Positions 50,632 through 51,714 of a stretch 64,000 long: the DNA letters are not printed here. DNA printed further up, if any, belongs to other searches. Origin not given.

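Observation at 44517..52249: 7.7-kb same-strand block of uncharacterised genes: divergent helical-repeat paralogs, an Ig-like adhesin and a DUF4349-like lipoprotein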

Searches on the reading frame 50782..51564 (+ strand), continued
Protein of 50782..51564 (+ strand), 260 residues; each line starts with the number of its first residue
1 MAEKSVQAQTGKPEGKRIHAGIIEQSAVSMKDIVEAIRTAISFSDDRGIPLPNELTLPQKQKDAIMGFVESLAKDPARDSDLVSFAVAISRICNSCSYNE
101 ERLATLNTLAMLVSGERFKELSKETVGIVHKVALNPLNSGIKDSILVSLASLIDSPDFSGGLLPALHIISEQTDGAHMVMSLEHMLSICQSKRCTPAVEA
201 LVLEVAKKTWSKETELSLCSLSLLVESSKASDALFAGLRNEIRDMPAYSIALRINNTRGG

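Call 77: find_encoding_contigs(protein=P0011, flank=10000, max_places=3)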
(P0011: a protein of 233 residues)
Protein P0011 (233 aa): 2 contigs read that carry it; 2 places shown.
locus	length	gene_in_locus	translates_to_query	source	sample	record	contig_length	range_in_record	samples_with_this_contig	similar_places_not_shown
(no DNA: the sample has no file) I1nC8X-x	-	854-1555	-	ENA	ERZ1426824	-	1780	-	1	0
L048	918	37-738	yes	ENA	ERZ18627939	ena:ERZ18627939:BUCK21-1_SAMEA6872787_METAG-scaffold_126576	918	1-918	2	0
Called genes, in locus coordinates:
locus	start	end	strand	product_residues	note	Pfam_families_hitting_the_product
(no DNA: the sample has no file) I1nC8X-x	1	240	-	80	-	?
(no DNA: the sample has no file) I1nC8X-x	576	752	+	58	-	-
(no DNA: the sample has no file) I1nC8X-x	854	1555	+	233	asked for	-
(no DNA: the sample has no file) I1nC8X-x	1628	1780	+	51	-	?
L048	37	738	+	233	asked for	-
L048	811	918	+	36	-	?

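Call 78: search_protein_families(library=pfam, alignment_id=A4, max_evalue=1)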
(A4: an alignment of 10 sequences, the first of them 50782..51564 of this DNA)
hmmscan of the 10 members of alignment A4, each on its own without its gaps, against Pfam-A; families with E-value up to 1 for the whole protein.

A. member 1, window:50782-51564:+ (260 aa): 2 families
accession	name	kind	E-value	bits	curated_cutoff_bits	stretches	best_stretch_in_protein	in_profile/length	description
PF15799.10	CCD48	-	0.058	12.2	30.4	1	8-121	173-285/578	Coiled-coil domain-containing protein 48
PF17388.7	GP24_25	-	0.21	12.5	27.4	1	39-79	21-61/124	Mycobacteriophage tail assembly protein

B. families by the number of members that match (of 10 scanned): 5 families
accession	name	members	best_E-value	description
PF15799.10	CCD48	1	0.058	Coiled-coil domain-containing protein 48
PF24139.1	TPR_TNPO3_IPO13_4th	1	0.082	Transportin-3/Importin-13 fourth TPR domain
PF12397.13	U3snoRNP10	1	0.13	U3 small nucleolar RNA-associated protein 10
PF20442.3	BrxL_N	1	0.14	BREX system Lon protease-like protein BrxL N-terminal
PF17388.7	GP24_25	1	0.21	Mycobacteriophage tail assembly protein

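Call 92: find_related_loci(query=A2, collection=viral_contigs, flank=5000)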
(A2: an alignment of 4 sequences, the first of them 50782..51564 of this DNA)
Query A2 (260 aa) in viral_contigs; peptide patterns used: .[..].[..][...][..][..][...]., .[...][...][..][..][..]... (x = any residue, [..] = any of these).
83 stretches matched a pattern, but none encodes a relative of the query by tblastn (E <= 1e-3).
